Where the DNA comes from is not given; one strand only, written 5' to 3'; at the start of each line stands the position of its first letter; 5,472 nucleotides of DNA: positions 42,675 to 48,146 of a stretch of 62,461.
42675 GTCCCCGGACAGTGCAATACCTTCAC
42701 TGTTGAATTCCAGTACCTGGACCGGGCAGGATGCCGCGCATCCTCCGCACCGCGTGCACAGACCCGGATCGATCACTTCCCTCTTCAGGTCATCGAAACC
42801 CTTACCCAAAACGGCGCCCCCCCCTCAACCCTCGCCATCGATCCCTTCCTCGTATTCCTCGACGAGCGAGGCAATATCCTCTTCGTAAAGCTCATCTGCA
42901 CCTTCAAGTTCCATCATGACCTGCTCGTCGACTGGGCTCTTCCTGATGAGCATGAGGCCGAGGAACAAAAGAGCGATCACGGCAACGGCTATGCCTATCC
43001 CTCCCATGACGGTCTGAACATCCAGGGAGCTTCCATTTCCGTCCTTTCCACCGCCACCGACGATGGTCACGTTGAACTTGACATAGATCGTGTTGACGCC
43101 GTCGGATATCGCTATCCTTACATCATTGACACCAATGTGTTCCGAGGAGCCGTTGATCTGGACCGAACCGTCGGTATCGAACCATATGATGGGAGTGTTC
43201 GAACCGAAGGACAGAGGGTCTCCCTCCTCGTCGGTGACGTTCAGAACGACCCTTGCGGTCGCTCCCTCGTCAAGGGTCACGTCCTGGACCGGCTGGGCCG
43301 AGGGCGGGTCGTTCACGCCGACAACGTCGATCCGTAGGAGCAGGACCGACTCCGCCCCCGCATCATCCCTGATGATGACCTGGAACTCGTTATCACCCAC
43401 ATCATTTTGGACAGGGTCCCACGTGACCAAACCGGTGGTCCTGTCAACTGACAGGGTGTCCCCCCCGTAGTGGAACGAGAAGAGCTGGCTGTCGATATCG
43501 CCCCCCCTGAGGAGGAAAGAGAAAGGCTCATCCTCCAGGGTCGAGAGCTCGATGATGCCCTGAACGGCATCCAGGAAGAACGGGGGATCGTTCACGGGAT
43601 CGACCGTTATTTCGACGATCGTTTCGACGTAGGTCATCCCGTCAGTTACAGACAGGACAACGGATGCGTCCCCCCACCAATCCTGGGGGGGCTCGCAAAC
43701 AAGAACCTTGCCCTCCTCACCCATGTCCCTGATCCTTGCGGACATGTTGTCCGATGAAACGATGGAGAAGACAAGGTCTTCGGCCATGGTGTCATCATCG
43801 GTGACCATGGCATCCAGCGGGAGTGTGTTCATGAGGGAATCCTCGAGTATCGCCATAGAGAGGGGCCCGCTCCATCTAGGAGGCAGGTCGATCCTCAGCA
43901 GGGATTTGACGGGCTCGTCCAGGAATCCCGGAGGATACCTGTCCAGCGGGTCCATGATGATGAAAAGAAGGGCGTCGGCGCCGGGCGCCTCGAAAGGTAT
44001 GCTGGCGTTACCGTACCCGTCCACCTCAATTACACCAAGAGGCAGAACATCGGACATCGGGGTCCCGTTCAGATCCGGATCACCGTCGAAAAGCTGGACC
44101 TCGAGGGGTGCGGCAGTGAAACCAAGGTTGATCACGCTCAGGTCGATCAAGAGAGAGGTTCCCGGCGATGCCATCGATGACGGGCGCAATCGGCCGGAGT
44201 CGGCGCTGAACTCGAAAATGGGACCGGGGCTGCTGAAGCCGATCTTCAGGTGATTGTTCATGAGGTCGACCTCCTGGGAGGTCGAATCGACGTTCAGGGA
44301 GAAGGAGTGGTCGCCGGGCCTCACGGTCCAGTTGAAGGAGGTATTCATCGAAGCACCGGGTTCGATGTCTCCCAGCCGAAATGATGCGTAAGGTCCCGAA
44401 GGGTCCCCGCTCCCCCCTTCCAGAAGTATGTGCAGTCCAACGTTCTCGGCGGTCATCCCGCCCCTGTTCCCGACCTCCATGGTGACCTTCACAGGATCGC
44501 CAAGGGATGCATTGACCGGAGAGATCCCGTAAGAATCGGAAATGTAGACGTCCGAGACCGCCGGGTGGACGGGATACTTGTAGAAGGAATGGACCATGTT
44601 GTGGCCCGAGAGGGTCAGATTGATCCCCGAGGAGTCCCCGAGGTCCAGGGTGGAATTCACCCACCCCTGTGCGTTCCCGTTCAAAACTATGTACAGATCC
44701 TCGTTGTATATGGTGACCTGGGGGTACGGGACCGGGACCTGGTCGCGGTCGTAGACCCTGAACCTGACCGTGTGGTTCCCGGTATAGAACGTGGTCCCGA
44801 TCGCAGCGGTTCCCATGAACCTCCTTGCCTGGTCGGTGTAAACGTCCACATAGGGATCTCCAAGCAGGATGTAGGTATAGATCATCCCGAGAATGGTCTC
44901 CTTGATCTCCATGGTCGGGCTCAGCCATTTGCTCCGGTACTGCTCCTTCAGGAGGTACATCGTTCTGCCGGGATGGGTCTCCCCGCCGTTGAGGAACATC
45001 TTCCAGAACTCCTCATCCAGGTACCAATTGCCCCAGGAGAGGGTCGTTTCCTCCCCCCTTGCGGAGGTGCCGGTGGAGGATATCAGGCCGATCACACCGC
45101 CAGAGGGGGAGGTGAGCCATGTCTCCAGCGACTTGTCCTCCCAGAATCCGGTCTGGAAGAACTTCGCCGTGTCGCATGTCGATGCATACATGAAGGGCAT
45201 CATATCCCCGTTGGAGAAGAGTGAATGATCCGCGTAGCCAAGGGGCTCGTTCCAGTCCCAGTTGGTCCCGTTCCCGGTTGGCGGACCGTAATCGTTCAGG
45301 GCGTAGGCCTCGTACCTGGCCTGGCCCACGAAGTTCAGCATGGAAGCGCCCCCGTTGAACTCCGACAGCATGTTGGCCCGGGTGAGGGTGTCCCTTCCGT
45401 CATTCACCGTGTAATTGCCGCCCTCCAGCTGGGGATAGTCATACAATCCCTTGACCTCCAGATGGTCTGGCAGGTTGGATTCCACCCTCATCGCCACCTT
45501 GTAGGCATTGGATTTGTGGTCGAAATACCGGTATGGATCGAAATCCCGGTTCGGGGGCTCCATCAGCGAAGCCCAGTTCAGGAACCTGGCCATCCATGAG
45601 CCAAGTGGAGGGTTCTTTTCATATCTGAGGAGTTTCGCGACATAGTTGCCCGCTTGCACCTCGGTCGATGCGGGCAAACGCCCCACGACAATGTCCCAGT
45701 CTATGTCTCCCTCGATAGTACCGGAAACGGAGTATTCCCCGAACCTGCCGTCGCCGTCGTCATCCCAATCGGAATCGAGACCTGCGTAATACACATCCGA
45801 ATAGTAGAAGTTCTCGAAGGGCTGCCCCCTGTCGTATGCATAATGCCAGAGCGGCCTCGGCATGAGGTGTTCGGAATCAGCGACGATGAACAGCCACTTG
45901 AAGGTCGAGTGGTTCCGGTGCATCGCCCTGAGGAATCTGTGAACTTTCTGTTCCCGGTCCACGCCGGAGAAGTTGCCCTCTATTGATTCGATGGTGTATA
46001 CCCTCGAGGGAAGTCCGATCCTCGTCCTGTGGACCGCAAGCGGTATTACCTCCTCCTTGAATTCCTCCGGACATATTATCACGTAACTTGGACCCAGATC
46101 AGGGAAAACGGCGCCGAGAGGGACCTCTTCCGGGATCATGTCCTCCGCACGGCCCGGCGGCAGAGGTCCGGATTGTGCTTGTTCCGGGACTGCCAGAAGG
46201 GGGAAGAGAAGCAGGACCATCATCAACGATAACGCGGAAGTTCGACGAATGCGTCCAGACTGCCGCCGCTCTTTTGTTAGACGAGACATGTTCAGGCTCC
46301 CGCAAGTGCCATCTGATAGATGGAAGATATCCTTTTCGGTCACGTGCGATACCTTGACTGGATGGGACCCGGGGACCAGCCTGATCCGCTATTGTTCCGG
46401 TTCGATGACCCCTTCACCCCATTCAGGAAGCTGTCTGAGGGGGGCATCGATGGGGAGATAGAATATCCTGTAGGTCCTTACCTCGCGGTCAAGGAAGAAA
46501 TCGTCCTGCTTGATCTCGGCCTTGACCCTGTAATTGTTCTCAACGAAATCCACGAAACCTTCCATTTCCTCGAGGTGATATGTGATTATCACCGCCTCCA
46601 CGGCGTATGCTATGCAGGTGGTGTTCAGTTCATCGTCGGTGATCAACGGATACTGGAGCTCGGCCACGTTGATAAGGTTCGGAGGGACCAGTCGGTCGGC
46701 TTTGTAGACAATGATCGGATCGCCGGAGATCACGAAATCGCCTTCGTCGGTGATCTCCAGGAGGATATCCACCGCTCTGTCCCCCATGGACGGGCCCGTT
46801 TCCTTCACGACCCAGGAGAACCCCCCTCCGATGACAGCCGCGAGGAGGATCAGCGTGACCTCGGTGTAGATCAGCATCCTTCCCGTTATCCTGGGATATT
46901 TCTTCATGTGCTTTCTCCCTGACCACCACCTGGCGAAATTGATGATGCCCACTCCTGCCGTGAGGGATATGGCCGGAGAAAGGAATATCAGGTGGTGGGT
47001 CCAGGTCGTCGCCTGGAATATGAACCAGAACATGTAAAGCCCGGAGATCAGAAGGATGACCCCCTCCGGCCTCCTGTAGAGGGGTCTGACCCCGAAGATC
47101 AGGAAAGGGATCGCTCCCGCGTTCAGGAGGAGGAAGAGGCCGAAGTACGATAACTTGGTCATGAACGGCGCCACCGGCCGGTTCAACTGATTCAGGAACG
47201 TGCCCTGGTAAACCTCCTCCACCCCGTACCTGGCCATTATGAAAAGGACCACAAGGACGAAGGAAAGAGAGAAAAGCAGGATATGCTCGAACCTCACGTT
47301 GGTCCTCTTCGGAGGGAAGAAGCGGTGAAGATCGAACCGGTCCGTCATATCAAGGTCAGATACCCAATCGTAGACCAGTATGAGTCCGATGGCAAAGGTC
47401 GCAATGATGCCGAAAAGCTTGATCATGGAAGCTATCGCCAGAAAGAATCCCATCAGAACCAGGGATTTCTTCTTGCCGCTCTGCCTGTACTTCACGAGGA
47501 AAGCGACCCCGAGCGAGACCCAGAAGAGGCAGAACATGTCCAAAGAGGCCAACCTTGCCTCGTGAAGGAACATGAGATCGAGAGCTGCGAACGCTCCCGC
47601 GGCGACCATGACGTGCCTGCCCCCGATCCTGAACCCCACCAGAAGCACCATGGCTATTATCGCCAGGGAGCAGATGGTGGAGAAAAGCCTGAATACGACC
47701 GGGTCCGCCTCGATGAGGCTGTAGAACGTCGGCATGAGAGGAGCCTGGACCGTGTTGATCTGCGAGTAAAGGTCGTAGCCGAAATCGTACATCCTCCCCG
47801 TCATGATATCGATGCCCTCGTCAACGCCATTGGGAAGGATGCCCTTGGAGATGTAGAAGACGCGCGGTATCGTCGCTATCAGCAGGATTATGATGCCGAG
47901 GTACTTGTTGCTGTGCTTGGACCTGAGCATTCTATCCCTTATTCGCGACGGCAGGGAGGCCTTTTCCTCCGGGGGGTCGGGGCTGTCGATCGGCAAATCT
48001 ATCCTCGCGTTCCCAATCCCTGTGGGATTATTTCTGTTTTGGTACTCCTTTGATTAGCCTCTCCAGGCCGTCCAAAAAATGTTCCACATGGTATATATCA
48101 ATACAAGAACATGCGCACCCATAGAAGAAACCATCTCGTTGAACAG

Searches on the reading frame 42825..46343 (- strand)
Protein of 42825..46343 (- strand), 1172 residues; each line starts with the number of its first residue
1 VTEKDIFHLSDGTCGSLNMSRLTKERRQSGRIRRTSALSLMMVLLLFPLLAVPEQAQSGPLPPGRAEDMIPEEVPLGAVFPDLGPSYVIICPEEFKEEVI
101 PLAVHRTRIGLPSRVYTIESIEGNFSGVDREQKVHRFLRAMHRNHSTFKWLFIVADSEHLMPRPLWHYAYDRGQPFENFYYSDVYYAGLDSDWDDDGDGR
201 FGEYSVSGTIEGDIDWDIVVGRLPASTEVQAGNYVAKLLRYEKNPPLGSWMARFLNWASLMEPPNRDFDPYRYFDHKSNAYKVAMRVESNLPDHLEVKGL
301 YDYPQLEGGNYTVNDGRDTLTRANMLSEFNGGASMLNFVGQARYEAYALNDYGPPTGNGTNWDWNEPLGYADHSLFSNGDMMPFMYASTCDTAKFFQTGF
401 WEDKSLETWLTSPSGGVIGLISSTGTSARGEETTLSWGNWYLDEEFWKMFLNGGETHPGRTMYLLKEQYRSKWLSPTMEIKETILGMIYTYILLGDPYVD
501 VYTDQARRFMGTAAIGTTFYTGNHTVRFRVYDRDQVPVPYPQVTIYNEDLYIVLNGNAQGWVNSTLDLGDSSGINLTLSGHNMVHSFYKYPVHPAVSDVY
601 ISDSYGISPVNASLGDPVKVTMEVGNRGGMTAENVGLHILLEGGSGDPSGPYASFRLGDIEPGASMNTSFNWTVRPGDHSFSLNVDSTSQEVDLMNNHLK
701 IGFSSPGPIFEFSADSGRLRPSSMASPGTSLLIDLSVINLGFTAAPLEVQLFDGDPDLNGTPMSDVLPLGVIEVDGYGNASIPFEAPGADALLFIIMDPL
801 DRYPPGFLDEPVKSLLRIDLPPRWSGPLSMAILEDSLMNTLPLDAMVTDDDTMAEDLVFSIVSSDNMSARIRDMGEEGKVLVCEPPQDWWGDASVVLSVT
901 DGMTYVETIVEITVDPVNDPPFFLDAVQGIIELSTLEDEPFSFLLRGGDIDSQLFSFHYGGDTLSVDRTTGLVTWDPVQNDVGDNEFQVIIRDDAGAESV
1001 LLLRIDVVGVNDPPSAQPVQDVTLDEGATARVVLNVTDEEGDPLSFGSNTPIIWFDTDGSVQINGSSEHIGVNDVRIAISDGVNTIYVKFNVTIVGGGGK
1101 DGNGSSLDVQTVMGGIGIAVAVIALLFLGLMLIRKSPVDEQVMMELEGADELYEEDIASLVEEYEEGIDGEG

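Call 9: search_protein_families(library=pfam, proteins=[window:42825-46343:-], max_evalue=0.001)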
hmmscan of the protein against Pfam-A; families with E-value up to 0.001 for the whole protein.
window:42825-46343:- (1172 aa): 5 families
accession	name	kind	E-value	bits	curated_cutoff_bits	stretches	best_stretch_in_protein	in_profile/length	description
PF01364.23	Peptidase_C25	-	4.7e-46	158.1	23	1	87-499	1-372/374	Peptidase family C25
PF17963.7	Big_9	-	1.1e-10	42.7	23.6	0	1011-1084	1-79/89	Bacterial Ig domain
PF17803.7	Cadherin_4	-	6e-08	33.5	25.1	1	1004-1065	4-65/71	Bacterial cadherin-like domain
PF07705.17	CARDB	-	6.9e-06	26.6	22.7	1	607-697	10-97/101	CARDB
PF17892.7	Cadherin_5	-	0.00081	19.6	26.5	0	847-914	33-97/98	Cadherin-like domain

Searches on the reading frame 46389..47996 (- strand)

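Call 9: search_protein_families(library=pfam, proteins=[window:46389-47996:-], max_evalue=0.001)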
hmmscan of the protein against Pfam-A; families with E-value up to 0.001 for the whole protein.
window:46389-47996:- (535 aa): 2 families
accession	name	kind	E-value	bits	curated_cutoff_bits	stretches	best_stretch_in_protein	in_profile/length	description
PF02366.24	PMT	-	7.8e-13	49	22.7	1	97-249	80-226/245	Dolichyl-phosphate-mannose-protein mannosyltransferase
PF13231.12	PMT_2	-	1.1e-05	26.2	26.1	1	90-210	12-132/160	Dolichyl-phosphate-mannose-protein mannosyltransferase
